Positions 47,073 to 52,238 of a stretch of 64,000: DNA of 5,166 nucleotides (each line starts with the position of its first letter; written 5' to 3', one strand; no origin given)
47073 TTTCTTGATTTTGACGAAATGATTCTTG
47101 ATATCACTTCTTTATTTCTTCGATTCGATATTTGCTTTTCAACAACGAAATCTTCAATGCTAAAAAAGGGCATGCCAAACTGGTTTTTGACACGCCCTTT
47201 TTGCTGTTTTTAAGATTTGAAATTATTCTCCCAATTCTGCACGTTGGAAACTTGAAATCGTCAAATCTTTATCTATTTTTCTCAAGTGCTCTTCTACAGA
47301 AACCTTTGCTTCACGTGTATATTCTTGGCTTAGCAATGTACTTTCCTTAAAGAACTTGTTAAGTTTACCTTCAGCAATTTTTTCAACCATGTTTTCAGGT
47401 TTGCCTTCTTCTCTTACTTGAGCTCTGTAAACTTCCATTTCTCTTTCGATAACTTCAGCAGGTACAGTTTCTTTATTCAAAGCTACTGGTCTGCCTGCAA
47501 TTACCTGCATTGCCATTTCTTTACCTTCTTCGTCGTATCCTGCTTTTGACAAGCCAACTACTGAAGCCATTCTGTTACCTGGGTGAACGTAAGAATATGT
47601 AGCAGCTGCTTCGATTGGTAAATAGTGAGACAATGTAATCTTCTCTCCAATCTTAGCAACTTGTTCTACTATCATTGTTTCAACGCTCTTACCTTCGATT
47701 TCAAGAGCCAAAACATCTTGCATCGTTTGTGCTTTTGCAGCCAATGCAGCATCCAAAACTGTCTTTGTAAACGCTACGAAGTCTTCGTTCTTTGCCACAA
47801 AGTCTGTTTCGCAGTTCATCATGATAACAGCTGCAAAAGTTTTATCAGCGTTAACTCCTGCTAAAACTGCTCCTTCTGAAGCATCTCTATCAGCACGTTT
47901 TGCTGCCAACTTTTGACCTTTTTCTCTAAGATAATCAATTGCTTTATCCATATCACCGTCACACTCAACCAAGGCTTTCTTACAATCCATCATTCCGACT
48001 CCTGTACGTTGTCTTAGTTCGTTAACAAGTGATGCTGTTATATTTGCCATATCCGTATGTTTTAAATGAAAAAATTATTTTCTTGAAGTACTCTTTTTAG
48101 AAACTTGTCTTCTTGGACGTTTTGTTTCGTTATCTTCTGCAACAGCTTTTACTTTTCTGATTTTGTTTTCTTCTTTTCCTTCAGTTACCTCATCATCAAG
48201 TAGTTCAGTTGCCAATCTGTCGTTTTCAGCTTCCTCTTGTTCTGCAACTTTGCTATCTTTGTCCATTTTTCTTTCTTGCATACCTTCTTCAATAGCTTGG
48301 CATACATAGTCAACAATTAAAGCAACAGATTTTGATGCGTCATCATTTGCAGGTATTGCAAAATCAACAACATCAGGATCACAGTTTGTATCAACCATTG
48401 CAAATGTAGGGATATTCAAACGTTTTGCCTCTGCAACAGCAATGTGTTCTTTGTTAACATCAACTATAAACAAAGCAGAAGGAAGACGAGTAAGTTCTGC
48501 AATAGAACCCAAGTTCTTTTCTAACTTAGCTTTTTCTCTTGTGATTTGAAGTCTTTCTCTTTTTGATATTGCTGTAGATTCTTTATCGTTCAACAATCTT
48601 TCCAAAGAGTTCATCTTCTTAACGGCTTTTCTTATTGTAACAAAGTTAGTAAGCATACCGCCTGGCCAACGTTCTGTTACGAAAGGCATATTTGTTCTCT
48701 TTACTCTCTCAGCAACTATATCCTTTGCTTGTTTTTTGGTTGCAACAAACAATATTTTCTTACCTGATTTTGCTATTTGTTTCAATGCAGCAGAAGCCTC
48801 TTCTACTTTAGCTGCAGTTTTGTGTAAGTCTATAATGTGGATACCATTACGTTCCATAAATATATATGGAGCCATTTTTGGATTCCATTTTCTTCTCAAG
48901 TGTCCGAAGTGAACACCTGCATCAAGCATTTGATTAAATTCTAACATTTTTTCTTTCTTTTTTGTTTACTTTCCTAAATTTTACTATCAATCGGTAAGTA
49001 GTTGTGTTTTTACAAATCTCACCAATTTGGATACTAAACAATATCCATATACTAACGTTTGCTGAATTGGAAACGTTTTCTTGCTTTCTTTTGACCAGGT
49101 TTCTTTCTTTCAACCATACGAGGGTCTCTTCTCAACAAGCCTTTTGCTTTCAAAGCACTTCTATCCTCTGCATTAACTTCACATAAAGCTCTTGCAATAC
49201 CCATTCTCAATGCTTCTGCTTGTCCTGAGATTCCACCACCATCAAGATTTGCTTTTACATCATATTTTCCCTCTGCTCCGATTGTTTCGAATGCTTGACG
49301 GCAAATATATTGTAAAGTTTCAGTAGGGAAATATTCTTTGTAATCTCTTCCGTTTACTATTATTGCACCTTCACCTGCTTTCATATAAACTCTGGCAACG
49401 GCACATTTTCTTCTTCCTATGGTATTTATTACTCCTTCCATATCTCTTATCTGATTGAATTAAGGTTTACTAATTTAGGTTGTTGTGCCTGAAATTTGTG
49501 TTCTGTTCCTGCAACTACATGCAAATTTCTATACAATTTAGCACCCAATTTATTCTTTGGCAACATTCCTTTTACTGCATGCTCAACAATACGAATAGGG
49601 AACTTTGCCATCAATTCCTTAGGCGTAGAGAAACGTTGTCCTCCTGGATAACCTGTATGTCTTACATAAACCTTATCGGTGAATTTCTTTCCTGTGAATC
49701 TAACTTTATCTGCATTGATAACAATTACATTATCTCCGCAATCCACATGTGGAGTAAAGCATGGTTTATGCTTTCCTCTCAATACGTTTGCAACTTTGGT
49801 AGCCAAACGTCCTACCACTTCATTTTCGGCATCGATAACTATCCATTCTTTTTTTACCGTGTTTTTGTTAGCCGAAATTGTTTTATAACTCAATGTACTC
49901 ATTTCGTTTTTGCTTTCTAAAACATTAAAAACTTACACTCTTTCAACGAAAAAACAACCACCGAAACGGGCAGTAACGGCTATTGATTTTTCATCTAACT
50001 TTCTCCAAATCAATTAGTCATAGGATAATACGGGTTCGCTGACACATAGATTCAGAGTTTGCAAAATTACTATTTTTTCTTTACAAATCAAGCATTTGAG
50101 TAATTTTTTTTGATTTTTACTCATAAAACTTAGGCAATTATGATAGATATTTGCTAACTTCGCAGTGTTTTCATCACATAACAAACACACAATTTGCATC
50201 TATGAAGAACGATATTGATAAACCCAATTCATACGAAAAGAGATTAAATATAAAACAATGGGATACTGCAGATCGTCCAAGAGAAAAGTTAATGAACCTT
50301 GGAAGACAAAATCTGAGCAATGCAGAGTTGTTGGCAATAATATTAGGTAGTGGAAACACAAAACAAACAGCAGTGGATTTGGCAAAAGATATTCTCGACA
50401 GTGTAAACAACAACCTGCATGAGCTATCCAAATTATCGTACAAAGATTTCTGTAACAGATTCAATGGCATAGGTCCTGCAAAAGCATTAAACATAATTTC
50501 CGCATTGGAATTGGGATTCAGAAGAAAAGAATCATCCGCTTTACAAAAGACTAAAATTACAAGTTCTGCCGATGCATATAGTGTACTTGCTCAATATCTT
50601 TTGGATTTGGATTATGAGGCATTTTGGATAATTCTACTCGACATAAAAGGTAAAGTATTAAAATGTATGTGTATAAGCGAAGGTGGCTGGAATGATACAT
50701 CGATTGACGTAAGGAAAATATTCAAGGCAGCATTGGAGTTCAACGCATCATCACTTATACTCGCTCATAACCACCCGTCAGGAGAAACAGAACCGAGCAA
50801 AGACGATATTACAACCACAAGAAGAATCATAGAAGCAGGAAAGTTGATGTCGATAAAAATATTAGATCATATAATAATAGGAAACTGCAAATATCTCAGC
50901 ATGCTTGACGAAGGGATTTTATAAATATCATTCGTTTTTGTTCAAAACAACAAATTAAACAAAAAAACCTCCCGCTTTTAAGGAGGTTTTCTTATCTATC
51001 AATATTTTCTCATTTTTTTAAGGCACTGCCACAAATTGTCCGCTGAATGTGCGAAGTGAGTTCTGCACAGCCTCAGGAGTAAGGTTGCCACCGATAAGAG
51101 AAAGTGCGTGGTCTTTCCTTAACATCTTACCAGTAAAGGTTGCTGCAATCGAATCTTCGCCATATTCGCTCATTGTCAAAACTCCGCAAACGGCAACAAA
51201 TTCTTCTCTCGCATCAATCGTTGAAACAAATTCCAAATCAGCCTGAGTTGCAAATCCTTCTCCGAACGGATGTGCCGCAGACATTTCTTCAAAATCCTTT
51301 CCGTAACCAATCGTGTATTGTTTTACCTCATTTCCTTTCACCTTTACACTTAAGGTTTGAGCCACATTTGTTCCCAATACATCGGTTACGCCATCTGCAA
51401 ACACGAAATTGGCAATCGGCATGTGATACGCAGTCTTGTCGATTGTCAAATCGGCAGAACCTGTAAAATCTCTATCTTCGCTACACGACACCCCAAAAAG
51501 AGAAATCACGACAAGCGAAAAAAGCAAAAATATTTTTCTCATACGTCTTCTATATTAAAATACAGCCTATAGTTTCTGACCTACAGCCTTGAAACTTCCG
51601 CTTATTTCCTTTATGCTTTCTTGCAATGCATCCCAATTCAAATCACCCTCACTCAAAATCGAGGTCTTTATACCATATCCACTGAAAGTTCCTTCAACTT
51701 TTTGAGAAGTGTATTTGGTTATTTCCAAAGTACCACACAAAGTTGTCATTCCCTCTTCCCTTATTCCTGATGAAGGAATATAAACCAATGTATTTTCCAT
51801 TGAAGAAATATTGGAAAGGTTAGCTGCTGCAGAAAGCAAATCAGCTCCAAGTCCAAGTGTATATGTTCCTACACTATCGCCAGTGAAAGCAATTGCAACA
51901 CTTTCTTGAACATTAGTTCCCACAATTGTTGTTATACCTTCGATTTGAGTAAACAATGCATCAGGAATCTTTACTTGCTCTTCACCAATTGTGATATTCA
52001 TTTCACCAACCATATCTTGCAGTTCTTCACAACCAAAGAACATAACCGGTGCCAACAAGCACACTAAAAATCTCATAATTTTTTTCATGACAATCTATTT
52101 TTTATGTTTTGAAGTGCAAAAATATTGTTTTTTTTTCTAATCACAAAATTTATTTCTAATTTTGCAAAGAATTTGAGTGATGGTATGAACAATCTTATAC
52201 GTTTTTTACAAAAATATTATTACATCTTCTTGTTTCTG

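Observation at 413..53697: Dispersed family of ~21-bp AT-rich tandem repeats (cores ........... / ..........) at 11 loci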

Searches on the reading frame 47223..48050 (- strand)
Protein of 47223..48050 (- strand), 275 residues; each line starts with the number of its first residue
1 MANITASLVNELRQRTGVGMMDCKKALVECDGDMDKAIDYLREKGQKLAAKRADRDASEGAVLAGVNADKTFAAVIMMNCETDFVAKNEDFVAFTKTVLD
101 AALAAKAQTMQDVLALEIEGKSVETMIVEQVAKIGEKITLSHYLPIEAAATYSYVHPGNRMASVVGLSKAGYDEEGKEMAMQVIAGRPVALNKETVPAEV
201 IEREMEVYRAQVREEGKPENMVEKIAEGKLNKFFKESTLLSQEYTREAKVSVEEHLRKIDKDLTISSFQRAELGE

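Call 11: search_protein_families(library=pfam, proteins=[window:47223-48050:-])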
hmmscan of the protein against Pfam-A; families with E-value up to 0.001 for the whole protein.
window:47223-48050:- (275 aa): 2 families
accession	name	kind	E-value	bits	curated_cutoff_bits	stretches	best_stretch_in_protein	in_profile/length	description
PF00889.24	EF_TS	-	4.7e-57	193.3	27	1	73-275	1-204/204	Elongation factor TS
PF25025.1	EF-Ts_N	-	1.7e-07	31.5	33.2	1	5-47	13-56/60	Elongation factor Ts, mitochondrial, N-terminal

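Call 14: find_encoding_contigs(protein=window:47223-48050:-, flank=2000, max_places=5)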
Protein window:47223-48050:- (275 aa): 23 contigs read that carry it; 5 places shown.
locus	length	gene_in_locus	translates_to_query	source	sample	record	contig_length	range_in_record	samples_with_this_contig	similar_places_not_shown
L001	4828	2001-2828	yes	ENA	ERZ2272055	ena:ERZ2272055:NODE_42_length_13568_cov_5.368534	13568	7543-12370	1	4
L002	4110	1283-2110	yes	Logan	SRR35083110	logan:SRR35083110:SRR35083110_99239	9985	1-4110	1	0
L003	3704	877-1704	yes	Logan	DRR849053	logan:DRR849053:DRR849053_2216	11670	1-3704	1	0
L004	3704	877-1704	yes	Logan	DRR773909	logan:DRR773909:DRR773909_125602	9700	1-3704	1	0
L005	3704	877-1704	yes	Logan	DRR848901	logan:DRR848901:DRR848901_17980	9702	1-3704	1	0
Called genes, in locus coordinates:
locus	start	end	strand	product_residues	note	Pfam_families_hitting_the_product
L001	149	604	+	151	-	PF00572:Ribosomal_L13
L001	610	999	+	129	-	PF00380:Ribosomal_S9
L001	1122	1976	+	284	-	PF00318:Ribosomal_S2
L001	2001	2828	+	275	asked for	PF25025:EF-Ts_N (weak), PF00889:EF_TS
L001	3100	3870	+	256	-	PF00398:RrnaAD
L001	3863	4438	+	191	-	PF02659:Mntp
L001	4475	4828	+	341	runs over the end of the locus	PF01212:Beta_elim_lyase, PF00282:Pyridoxal_deC (weak)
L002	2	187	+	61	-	?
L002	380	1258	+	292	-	PF00318:Ribosomal_S2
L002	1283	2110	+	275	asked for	PF25025:EF-Ts_N (weak), PF00889:EF_TS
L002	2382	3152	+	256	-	PF00398:RrnaAD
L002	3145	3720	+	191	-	PF02659:Mntp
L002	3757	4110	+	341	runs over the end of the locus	PF01212:Beta_elim_lyase, PF00282:Pyridoxal_deC (weak)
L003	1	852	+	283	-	?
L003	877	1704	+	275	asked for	PF25025:EF-Ts_N (weak), PF00889:EF_TS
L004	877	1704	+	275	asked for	PF25025:EF-Ts_N (weak), PF00889:EF_TS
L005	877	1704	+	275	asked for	PF25025:EF-Ts_N (weak), PF00889:EF_TS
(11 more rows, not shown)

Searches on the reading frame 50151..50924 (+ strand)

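Call 61: search_protein_families(library=pfam, proteins=[window:50151-50924:+], max_evalue=0.00001)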
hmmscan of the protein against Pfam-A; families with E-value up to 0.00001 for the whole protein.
window:50151-50924:+ (257 aa): 2 families
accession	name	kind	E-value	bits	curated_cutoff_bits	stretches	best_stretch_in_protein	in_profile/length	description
PF04002.20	RadC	-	2.2e-41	141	22.1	1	136-255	1-120/121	RadC-like JAB domain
PF20582.4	UPF0758_N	-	6.2e-29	100.3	27.1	1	34-112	1-76/77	UPF0758 N-terminal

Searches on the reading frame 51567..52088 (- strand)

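Call 61: search_protein_families(library=pfam, proteins=[window:51567-52088:-], max_evalue=0.00001)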
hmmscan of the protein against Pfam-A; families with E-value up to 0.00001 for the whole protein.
window:51567-52088:- (173 aa): 0 families

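Call 69: search_protein_families(library=pfam, proteins=[window:51567-52088:-], max_evalue=0.01)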
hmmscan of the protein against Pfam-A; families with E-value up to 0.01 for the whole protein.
window:51567-52088:- (173 aa): 1 family
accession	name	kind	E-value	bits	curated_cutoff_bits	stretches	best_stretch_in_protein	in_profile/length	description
PF19765.4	DUF6252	-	3.2e-05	24.6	27.2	1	50-136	26-101/124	Family of unknown function (DUF6252)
